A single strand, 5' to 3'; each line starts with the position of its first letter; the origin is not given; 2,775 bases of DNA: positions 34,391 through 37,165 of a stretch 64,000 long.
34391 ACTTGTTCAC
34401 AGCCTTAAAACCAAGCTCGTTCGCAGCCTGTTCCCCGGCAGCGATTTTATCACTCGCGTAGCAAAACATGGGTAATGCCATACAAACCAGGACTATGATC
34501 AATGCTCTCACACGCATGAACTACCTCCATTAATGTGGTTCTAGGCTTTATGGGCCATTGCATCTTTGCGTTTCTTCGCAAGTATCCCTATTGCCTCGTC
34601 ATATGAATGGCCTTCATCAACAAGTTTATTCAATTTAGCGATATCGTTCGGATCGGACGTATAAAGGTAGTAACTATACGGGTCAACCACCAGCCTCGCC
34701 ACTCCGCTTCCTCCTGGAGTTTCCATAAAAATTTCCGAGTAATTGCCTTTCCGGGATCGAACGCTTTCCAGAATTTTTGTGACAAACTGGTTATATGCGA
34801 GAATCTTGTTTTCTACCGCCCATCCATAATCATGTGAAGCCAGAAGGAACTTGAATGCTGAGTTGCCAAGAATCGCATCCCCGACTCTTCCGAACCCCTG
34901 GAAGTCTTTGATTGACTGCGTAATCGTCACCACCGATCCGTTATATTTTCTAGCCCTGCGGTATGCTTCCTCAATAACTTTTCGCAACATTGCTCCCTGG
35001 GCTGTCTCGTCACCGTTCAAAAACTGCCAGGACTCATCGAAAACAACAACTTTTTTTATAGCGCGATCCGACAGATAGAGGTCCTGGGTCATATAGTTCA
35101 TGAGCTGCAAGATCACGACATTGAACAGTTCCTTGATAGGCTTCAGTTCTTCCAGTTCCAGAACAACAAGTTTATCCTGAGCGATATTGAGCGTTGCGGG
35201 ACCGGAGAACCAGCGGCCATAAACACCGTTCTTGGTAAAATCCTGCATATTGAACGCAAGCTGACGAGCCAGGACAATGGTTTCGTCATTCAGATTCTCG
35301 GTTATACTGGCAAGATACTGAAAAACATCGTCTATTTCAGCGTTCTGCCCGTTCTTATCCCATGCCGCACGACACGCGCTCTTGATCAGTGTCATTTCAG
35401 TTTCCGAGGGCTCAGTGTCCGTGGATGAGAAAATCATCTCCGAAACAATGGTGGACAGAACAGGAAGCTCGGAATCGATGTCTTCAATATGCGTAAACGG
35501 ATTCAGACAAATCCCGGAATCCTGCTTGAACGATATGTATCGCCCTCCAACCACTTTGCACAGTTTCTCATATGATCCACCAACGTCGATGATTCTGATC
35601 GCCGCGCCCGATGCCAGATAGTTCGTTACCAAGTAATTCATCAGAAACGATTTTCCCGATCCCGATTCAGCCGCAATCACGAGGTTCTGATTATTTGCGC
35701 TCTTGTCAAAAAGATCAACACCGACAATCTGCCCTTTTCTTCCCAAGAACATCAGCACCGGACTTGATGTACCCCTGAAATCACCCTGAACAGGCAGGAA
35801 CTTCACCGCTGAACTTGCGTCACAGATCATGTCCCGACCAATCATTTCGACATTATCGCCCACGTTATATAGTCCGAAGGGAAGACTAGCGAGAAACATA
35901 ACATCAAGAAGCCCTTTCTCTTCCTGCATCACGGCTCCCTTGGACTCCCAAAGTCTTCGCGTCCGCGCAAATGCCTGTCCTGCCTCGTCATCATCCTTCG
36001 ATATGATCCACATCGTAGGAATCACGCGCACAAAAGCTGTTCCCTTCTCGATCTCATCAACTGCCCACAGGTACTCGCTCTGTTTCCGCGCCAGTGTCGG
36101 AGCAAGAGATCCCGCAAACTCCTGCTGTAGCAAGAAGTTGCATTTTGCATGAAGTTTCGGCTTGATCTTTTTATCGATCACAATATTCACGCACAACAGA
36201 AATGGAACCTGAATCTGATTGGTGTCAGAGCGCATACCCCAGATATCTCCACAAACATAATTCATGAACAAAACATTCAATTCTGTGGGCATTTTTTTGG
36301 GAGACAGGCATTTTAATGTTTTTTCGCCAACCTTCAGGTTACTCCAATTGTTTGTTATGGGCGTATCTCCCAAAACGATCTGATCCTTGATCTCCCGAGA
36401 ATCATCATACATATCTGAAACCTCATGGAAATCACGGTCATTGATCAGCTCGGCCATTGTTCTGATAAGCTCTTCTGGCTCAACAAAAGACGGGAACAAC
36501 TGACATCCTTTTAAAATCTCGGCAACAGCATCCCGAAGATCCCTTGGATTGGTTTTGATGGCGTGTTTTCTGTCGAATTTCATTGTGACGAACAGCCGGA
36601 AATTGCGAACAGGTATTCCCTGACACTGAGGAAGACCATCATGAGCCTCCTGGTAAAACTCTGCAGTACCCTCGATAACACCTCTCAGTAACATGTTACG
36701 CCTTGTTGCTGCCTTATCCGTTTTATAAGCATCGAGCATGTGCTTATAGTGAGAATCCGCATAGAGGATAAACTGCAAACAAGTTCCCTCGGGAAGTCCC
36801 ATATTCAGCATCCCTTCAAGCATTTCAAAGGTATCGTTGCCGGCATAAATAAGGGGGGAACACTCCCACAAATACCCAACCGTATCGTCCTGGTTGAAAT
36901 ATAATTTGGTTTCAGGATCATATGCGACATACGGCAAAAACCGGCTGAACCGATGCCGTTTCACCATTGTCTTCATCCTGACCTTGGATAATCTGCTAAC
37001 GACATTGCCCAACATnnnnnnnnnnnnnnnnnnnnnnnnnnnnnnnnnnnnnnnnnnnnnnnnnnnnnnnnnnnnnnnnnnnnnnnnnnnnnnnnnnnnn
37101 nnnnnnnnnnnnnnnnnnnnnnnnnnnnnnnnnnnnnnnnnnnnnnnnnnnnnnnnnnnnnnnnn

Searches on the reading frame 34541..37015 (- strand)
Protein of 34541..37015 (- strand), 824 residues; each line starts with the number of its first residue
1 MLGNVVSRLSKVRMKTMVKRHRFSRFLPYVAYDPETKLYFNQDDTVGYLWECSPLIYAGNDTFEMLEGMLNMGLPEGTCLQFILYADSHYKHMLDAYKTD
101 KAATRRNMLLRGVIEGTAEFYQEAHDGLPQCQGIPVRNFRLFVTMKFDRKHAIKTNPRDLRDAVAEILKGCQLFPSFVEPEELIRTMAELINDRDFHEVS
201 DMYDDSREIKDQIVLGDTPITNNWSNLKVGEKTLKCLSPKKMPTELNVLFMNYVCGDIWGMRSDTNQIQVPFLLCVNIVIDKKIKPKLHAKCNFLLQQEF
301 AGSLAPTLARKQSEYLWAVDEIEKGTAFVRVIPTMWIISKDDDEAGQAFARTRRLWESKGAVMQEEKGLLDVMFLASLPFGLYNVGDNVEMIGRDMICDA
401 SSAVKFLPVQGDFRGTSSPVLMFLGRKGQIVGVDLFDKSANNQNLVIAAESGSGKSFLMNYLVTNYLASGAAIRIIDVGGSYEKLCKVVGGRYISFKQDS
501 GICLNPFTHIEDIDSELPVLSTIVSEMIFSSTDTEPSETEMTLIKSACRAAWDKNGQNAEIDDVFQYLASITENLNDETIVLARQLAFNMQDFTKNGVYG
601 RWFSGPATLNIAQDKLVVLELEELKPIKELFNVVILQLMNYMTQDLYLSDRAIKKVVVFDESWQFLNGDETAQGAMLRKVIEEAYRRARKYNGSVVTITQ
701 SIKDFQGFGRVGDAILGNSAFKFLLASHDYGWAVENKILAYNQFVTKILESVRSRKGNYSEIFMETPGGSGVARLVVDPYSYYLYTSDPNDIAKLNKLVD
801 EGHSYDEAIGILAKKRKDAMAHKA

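Call 8: search_protein_families(library=pfam, proteins=[window:34541-37015:-], max_evalue=0.001)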
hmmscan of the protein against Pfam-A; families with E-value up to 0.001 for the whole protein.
window:34541-37015:- (824 aa): 4 families
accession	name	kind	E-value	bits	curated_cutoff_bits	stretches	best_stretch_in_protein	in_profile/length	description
PF11130.14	TraC_F_IV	-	3.6e-73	247.2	28.1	1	23-382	1-375/375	TraC protein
PF19044.6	P-loop_TraG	-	7.3e-46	157.1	25.8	1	428-815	10-412/413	TraG P-loop domain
PF12846.13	AAA_10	-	1.2e-15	57.9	27.5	1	439-705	18-286/362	AAA-like domain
PF01935.23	DUF87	-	3.4e-06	27.8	23.2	1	444-595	25-171/220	Helicase HerA, central domain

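Call 69: search_dna_similar(query=window:34541-37015:-, collection=plasmids, mode=protein, max_rows=15)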
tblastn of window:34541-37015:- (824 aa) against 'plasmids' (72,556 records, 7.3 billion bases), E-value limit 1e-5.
The search stops at 5000 records and this limit was reached: more records match than are counted here, and every count below describes the 5000 best-scoring records only.
Records with a match: at least 5000; places in all: 5128; records where one place covers at least 80% of the query: 4754.
Best place of each record, by identity: <60% 5000.
By first word of the organism name: Escherichia 2425; Klebsiella 824; Salmonella 257; Citrobacter 191; Acinetobacter 171; Enterobacter 155; Providencia 144; Burkholderia 109; Shigella 87; Vibrio 82; and 97 more.
By predicted mobility (MOB-suite, as given by PLSDB): conjugative 4474; mobilizable 301; non-mobilizable 225.
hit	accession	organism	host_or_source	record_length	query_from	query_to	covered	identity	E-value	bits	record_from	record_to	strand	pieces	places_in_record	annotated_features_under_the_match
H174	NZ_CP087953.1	Desulfosarcina sp. BuS5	-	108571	9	816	98%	47.4%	0e+0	785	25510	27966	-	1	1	TraC family protein | conjugal transfer protein TraH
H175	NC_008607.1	Pelobacter propionicus DSM 2379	-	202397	10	816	98%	41.2%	0e+0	613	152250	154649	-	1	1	TraC family protein | hypothetical protein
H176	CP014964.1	Geobacter anodireducens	-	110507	9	818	98%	40.6%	0e+0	645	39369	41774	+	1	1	conjugal transfer protein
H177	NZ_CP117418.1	Novosphingobium humi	Single cell,Soil from military shooting ...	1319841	9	813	98%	38.4%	3e-149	492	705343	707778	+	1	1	none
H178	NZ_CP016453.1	Sphingobium sp. RAC03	Microbial isolate,Algal phycosphere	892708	9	813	98%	38.3%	5e-148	489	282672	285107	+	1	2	TraC family protein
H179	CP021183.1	Rhizorhabdus wittichii DC-6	activated sludge of a wastewater ...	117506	7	813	98%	38.1%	1e-154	508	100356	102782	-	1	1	conjugal transfer protein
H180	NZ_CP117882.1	Novosphingobium sp. KACC 22771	Single cell,soil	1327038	9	813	98%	38.2%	4e-148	489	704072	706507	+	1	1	none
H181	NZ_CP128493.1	Novosphingobium resinovorum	pure cell culture,soil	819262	9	813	98%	37.4%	7e-147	485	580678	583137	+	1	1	TraC family protein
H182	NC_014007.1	Sphingobium indicum UT26S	-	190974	9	813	98%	37.3%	3e-147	487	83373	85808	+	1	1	TraC family protein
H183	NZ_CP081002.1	Sphingobium sp. V4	cell culture,soil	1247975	13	813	97%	37.4%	6e-141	468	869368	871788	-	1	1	record has no annotation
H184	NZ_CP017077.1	Novosphingobium resinovorum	single cell,soil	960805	9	813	98%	37.0%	7e-147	485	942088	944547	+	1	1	TraC family protein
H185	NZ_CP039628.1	Aeromonas caviae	sludge,cell culture,sludge from ...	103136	5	802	97%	35.1%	2e-147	487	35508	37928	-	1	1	TraC family protein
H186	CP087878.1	Vibrio alginolyticus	single cell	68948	17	819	97%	34.4%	1e-144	479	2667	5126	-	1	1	TraC family protein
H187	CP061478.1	Aeromonas media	biofilm sample,biofilm sample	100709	5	783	93%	35.7%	1e-120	483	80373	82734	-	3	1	TraC family protein (x2)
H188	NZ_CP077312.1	Aeromonas sp. FDAARGOS 1405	-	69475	17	802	95%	34.4%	1e-144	479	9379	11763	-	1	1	TraC family protein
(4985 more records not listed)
